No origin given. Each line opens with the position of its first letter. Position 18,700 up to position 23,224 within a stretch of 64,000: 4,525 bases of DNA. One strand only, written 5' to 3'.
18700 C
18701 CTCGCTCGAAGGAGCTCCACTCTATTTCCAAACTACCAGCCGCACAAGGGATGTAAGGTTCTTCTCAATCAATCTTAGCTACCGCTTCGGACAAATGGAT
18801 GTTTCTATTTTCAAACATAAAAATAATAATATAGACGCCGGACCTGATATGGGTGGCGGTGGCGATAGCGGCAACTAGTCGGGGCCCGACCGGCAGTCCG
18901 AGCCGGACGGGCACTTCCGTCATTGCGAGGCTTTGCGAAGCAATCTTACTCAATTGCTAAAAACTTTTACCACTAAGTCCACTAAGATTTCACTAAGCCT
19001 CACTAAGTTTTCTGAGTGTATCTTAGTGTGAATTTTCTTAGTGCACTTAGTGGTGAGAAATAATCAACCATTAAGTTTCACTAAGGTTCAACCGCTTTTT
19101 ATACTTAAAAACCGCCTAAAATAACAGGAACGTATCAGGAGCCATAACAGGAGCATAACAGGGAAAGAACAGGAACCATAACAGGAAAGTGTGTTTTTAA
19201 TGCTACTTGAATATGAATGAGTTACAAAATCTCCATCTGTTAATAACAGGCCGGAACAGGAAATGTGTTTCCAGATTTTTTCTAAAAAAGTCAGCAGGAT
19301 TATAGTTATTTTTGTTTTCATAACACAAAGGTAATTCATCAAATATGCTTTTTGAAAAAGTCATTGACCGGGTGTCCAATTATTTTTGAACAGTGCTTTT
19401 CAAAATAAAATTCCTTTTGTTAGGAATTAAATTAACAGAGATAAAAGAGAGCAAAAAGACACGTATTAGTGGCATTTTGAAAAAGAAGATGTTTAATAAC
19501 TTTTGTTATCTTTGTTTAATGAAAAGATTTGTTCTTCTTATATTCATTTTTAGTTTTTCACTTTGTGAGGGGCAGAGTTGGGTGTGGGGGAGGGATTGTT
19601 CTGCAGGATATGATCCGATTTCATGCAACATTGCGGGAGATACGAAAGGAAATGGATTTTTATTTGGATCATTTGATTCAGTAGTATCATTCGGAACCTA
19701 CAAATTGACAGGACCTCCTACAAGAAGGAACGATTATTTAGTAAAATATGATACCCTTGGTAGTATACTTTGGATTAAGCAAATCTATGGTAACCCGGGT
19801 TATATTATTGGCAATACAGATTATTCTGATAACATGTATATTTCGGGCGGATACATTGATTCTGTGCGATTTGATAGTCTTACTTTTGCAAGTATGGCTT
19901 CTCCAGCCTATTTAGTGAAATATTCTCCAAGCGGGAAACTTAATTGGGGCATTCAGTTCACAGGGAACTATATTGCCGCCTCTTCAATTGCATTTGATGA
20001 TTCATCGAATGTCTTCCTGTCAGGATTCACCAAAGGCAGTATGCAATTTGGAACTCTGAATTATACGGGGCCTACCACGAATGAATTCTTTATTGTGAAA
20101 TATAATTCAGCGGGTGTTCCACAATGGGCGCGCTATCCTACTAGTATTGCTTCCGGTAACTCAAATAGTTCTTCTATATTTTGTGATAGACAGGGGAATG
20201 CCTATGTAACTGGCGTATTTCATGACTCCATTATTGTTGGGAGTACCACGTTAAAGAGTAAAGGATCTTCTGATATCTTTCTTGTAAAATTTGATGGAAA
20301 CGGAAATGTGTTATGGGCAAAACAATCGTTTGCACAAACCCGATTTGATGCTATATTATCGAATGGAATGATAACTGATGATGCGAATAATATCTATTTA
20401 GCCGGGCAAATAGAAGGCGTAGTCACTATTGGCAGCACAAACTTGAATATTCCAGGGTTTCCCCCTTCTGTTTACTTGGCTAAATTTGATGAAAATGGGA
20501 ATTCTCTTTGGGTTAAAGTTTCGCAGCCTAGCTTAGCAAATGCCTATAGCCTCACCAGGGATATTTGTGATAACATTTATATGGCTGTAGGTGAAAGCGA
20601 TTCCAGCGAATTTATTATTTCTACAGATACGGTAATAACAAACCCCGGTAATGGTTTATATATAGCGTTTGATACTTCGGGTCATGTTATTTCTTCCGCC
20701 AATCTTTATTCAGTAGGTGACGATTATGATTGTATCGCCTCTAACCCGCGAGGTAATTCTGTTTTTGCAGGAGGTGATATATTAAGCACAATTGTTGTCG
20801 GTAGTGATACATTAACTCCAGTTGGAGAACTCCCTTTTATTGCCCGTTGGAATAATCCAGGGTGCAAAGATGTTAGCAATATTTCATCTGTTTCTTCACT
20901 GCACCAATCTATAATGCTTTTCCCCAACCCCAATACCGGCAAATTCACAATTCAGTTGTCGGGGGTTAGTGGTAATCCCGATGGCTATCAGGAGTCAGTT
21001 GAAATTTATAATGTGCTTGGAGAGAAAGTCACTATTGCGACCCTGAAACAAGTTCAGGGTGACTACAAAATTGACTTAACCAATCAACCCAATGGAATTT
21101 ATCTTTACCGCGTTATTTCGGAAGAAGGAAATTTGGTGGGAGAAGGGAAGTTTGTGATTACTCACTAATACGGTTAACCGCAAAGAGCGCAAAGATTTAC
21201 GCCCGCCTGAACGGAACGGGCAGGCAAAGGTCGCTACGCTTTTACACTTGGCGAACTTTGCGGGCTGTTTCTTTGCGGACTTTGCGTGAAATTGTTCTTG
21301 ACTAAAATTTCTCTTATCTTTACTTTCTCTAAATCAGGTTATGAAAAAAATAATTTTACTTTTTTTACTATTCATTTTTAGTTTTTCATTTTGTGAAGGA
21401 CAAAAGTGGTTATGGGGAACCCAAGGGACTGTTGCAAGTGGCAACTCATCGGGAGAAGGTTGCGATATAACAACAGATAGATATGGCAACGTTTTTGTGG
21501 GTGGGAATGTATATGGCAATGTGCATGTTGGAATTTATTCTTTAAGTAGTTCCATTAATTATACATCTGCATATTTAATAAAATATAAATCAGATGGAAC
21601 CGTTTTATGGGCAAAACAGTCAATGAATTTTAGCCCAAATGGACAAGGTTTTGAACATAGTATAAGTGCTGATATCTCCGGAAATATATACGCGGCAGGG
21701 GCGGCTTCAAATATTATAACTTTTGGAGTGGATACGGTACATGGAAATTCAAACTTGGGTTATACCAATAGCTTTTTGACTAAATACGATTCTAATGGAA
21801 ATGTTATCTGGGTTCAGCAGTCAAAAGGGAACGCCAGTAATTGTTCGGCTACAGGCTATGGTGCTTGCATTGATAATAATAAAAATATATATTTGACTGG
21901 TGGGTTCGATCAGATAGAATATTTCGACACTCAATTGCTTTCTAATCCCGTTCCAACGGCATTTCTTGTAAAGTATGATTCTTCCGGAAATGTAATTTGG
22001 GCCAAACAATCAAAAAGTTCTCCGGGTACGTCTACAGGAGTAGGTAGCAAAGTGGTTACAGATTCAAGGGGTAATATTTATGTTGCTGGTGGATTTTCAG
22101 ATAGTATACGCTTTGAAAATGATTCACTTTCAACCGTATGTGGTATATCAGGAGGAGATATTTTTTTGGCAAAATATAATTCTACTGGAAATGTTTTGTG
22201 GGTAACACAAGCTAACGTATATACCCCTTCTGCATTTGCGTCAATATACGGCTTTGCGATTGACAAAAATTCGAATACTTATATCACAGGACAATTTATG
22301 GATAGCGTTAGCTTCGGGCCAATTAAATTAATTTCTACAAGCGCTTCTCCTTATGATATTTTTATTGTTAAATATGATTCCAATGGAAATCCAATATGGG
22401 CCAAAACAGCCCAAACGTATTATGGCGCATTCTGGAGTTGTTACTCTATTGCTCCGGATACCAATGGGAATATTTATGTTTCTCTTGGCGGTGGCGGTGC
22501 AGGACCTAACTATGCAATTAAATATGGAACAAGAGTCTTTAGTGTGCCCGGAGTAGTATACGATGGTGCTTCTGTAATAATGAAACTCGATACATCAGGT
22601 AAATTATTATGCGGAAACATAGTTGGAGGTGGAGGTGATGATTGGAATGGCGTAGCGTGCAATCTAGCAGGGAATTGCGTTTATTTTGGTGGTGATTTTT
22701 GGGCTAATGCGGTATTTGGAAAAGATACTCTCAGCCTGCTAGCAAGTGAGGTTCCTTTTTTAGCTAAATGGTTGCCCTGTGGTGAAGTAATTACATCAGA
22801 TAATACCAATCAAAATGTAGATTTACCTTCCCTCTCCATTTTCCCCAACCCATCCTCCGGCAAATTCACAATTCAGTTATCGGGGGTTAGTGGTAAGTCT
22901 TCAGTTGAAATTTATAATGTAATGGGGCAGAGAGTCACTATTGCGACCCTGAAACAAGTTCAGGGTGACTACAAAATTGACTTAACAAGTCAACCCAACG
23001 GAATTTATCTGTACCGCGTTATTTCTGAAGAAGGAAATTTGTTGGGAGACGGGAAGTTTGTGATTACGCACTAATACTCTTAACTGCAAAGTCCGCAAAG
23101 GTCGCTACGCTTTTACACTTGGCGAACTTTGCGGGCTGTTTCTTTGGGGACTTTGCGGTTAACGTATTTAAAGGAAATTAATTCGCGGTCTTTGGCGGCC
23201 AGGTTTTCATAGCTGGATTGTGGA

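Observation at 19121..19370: Helically phased A/TAACAGG repeat arrays and a shared 20-nt core upstream of T9SS-cargo paralogs (also present at 54639..54943)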

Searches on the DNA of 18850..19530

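Call 84: search_rna_families(source=window, start=18850, end=19530, threshold=evalue, max_evalue=1)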
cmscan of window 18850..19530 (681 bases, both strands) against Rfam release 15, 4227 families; matches with E-value up to 1: 3.
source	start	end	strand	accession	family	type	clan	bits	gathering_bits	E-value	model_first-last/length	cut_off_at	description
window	18964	19059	-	RF00706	mir-263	Gene; miRNA;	CL00093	24.7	51.3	0.0012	1-86/86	no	mir-263 microRNA precursor family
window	19242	19387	+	RF04315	manA-II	Cis-reg;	-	23.5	100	0.12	1-147/147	no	manA_II ncRNA motif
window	18956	19068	-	RF04071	MIR2863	Gene; miRNA;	CL00139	18.4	94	0.89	1-113/113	no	MIR2863 microRNA precursor family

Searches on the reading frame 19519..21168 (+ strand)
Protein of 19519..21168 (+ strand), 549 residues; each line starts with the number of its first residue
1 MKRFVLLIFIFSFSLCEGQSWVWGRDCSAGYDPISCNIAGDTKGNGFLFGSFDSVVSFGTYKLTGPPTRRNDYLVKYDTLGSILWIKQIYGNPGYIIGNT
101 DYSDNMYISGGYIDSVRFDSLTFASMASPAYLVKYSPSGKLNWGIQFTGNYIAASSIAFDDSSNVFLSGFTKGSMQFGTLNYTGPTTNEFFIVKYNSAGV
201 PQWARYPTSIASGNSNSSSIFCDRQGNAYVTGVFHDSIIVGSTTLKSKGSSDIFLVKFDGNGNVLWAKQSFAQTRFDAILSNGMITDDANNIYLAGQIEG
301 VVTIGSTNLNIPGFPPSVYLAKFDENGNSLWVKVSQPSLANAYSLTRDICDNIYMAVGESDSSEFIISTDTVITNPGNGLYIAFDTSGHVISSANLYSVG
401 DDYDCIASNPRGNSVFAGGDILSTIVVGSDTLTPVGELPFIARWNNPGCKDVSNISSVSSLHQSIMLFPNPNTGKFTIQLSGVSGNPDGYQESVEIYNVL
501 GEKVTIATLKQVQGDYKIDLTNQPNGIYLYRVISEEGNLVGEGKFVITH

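Call 12: search_protein_families(library=pfam, proteins=[window:19519-21168:+])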
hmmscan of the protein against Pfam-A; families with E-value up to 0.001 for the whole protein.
window:19519-21168:+ (549 aa): 2 families
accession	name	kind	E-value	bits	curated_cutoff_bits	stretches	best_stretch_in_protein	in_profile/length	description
PF18962.6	Por_Secre_tail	-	1e-12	48.6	27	1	467-546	1-74/75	Secretion system C-terminal sorting domain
PF06739.17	SBBP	-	0.00013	22.3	20.5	0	202-232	1-30/38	Beta-propeller repeat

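Call 13: find_encoding_contigs(protein=window:19519-21168:+, flank=10000, max_places=6)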
Protein window:19519-21168:+ (549 aa): no gene with exactly this product is on record in the collection.

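Call 35: find_homologous_proteins(query=A2, max_evalue=1e-20)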
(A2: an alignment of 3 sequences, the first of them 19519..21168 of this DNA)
Query A2 (3 sequences) (549 aa, profile of the alignment): 1026 proteins with E <= 1e-20 among 8000 candidates; the best 120 are listed.
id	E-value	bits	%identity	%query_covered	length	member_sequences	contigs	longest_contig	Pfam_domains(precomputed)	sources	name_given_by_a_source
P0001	8.1e-292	987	37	97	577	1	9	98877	PF18962.8,PF06739.18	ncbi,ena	-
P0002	2.4e-287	972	32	100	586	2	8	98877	PF18962.8,PF06739.18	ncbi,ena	-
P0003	1.2e-268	911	100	100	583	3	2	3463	PF18962.8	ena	-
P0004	4.2e-162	559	35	100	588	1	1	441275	PF18962.8,PF06739.18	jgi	jgi:hypothetical protein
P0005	1.1e-158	547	36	99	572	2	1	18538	PF26141.1,PF18962.8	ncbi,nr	ncbi:MAG TPA: T9SS type A sorting domain-containing protein [Bacteroidia bacterium]|nr:T9SS type A s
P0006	1.2e-157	544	30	100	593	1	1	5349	PF18962.8,PF06739.18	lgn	-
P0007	3.3e-154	533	30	98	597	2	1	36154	PF18962.8,PF06739.18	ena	-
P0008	5.4e-153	529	36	99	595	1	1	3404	PF18962.8,PF06739.18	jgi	jgi:hypothetical protein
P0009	4.0e-152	526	36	100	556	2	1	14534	PF18962.8,PF06739.18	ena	-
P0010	5.6e-150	519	32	93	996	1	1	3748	PF18962.8,PF06739.18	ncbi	-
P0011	7.6e-144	498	30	97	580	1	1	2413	PF18962.8,PF12453.14,PF06739.18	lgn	-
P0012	8.2e-143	495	38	99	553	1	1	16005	PF18962.8,PF06739.18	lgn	-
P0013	9.0e-141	488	34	97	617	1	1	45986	PF18962.8,PF06739.18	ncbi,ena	-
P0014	7.8e-140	485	38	99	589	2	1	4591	PF18962.8,PF06739.18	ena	-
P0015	8.4e-138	479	40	100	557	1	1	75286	PF18962.8,PF06739.18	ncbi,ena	-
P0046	3.9e-125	437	37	97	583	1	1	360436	PF18962.8,PF06739.18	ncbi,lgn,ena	-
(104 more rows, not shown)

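Call 36: find_encoding_contigs(protein=P0002, flank=3000, max_places=10)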
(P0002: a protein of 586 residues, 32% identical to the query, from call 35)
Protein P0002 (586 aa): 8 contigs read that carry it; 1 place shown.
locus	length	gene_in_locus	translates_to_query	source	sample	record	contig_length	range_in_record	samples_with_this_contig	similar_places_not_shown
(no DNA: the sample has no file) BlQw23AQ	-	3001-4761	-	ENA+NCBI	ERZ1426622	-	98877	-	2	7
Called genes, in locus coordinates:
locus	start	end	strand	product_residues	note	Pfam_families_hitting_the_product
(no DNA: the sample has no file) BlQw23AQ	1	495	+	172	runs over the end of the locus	-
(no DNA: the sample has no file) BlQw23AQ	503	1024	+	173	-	-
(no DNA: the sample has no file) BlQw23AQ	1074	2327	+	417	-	PF12704:MacB_PCD, PF02687:FtsX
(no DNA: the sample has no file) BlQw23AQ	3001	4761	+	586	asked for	PF06739:SBBP (faint), PF18962:Por_Secre_tail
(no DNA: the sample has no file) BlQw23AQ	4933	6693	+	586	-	-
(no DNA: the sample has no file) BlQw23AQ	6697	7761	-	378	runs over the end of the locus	PF05036:SPOR (faint)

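Call 42: find_encoding_contigs(protein=P0012, flank=4000, max_places=3)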
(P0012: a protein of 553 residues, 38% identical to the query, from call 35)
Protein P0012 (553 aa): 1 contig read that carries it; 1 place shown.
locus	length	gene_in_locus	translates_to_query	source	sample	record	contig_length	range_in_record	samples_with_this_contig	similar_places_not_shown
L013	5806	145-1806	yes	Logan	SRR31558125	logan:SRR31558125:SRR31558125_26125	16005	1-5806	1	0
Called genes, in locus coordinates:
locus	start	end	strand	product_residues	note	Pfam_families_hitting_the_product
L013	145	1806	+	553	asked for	PF06739:SBBP (faint), PF18962:Por_Secre_tail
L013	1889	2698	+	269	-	PF18962:Por_Secre_tail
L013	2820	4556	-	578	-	PF00595:PDZ, PF13180:PDZ_2 (weak), PF17820:PDZ_6, PF03572:Peptidase_S41, PF28547:CHD_PDZ-protease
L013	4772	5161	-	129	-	PF00825:Ribonuclease_P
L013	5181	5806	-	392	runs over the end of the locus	-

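Call 45: find_encoding_contigs(protein=P0046, flank=10000, max_places=2)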
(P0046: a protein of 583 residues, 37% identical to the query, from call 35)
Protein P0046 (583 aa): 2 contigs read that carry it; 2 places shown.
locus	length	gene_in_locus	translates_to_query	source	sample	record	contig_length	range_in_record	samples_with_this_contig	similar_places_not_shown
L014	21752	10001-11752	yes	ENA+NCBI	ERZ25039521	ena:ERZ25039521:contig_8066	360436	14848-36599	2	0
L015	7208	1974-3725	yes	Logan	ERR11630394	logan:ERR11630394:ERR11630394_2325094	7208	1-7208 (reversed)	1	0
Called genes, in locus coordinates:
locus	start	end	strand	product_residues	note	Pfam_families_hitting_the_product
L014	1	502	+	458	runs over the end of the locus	PF00654:Voltage_CLC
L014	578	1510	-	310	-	PF00308:Bac_DnaA, PF01695:IstB_IS21 (weak), PF00004:AAA (weak), PF08299:Bac_DnaA_C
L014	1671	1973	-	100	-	PF11638:DnaA_N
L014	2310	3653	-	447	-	PF02321:OEP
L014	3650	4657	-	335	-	PF00873:ACR_tran, PF03176:MMPL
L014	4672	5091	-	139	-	PF00873:ACR_tran (weak)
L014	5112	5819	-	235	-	PF00873:ACR_tran, PF03176:MMPL (weak)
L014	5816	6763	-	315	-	PF00873:ACR_tran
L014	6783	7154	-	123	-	PF05635:23S_rRNA_IVP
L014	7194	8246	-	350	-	PF25917:BSH_RND, PF25935:BSH_LcnD (weak), PF25973:BSH_CzcB, PF25876:HH_MFP_RND (weak), PF25944:Beta-barrel_RND, PF25954:Beta-barrel_RND_2, PF25967:RND-MFP_C (weak), PF25989:YknX_C, +1 more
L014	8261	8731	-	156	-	PF01047:MarR, PF12802:MarR_2 (weak)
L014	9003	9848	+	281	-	PF12779:WXXGXW (weak)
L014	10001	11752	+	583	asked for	PF06739:SBBP (faint), PF18962:Por_Secre_tail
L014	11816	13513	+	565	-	PF06739:SBBP (faint), PF18962:Por_Secre_tail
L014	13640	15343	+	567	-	PF06739:SBBP (faint), PF18962:Por_Secre_tail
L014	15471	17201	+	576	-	PF18962:Por_Secre_tail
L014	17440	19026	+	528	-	PF18962:Por_Secre_tail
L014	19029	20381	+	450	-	PF14870:PSII_BNR (faint)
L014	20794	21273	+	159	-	-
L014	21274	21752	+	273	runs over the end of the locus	PF00459:Inositol_P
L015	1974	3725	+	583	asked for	PF06739:SBBP (faint), PF18962:Por_Secre_tail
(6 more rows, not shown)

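Call 46: find_encoding_contigs(protein=P0015, flank=10000, max_places=2)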
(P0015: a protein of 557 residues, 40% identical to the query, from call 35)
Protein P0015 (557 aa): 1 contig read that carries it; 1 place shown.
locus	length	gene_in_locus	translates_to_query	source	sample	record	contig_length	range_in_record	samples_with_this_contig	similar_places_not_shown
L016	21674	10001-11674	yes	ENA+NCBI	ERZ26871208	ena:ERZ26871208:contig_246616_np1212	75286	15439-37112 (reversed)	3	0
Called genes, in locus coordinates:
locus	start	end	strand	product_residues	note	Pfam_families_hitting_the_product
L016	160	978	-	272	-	PF00696:AA_kinase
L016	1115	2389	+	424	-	-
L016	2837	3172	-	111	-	PF01934:HepT-like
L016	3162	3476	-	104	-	PF18765:Polbeta, PF01909:NTP_transf_2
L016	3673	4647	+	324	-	-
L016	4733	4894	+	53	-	-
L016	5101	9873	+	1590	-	-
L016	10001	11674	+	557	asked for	PF06739:SBBP (faint), PF18962:Por_Secre_tail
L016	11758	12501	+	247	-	PF09844:DUF2071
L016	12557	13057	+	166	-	-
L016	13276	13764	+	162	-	PF06695:Sm_multidrug_ex (weak)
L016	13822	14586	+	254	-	PF00459:Inositol_P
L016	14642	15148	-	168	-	PF13707:RloB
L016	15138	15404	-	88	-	-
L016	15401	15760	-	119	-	PF13304:AAA_21 (weak)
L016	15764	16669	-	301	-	PF13304:AAA_21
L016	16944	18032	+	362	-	PF01370:Epimerase, PF04321:RmlD_sub_bind (weak), PF16363:GDP_Man_Dehyd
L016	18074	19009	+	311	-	PF01370:Epimerase, PF04321:RmlD_sub_bind (faint), PF16363:GDP_Man_Dehyd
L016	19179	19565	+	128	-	PF13366:PDDEXK_3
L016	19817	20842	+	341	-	-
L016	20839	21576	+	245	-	-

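Call 68: find_encoding_contigs(protein=P0003, flank=3000, max_places=5)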
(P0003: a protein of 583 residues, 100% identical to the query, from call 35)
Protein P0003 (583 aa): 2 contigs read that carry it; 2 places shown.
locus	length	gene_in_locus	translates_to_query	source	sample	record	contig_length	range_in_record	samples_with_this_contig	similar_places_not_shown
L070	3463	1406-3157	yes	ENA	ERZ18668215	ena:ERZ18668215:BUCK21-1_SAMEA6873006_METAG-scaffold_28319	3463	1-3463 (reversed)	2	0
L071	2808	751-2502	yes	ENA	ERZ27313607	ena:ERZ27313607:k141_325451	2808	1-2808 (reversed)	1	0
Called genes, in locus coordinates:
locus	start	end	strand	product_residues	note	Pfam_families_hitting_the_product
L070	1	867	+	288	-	?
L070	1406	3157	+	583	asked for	PF18962:Por_Secre_tail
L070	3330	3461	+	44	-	?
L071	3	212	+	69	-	?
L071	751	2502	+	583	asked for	PF18962:Por_Secre_tail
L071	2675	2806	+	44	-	?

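Call 71: find_encoding_contigs(protein=P0007, flank=5000, max_places=2)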
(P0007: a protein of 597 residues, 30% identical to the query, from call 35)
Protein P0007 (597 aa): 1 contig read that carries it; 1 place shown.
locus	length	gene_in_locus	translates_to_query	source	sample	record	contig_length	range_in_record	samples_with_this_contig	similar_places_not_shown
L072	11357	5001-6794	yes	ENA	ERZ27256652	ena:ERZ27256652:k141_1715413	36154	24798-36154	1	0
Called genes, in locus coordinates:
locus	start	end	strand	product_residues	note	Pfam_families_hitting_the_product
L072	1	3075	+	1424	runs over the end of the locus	PF18962:Por_Secre_tail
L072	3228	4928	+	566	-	PF06739:SBBP (weak), PF18962:Por_Secre_tail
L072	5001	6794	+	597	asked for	PF06739:SBBP (faint), PF18962:Por_Secre_tail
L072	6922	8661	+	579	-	PF06739:SBBP (faint), PF18962:Por_Secre_tail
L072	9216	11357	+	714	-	?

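Call 74: search_protein_families(library=pfam, proteins=[L072:9216-11357:+, L072:6922-8661:+], max_evalue=0.001)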
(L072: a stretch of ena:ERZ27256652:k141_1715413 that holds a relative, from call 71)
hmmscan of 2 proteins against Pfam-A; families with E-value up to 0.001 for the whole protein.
L072:9216-11357:+ (714 aa): 2 families
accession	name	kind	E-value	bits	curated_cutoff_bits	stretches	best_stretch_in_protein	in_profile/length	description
PF25778.1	DUF7948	-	7e-24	85.5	27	1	455-621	57-211/214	Domain of unknown function (DUF7948)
PF13573.12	SprB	-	3.7e-10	39.7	28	1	27-59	2-34/37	SprB repeat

L072:6922-8661:+ (579 aa): 2 families
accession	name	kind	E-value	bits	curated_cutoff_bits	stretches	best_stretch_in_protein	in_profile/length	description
PF06739.17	SBBP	-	2.1e-17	63.2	20.5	0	298-318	10-30/38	Beta-propeller repeat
PF18962.6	Por_Secre_tail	-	1.2e-08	35.6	27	1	501-570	1-70/75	Secretion system C-terminal sorting domain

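Call 77: search_protein_families(library=ncbifam, proteins=[window:19519-21168:+], max_evalue=0.00001)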
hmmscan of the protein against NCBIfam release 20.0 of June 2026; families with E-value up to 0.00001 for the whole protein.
window:19519-21168:+ (549 aa): 2 families
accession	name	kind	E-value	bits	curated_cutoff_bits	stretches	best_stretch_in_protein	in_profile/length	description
NF047494.1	Lepto_SBBP_lipo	equivalog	2.2e-31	109.1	400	2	220-355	134-261/466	SBBP repeat beta-propeller lipoprotein, LipL53 family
TIGR04183.1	Por_Secre_tail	domain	2.2e-08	34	23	1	467-539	1-65/72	T9SS type A sorting domain-containing protein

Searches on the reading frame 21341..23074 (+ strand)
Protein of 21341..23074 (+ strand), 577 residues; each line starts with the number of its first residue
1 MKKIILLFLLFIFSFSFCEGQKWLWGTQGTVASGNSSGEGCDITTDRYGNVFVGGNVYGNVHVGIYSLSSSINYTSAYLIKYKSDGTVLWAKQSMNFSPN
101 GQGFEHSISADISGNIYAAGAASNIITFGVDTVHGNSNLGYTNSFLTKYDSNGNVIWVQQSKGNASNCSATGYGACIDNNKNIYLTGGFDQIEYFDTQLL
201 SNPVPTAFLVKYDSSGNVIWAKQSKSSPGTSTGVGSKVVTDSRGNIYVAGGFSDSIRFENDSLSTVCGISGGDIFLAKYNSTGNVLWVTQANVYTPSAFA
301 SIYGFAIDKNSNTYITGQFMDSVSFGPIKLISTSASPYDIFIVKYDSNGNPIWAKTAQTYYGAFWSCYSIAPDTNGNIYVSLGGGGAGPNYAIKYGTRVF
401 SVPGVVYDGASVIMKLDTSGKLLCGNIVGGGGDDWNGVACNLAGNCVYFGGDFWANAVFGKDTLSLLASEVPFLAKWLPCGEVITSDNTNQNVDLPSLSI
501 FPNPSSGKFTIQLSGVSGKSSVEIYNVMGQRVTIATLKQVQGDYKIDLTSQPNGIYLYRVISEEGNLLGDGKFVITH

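Call 12: search_protein_families(library=pfam, proteins=[window:21341-23074:+])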
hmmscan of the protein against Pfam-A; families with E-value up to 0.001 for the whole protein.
window:21341-23074:+ (577 aa): 2 families
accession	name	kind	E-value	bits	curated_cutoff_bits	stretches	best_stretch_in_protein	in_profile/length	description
PF06739.17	SBBP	-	4.6e-15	55.7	20.5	0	226-250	7-30/38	Beta-propeller repeat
PF18962.6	Por_Secre_tail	-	5.9e-13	49.4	27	1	500-568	1-70/75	Secretion system C-terminal sorting domain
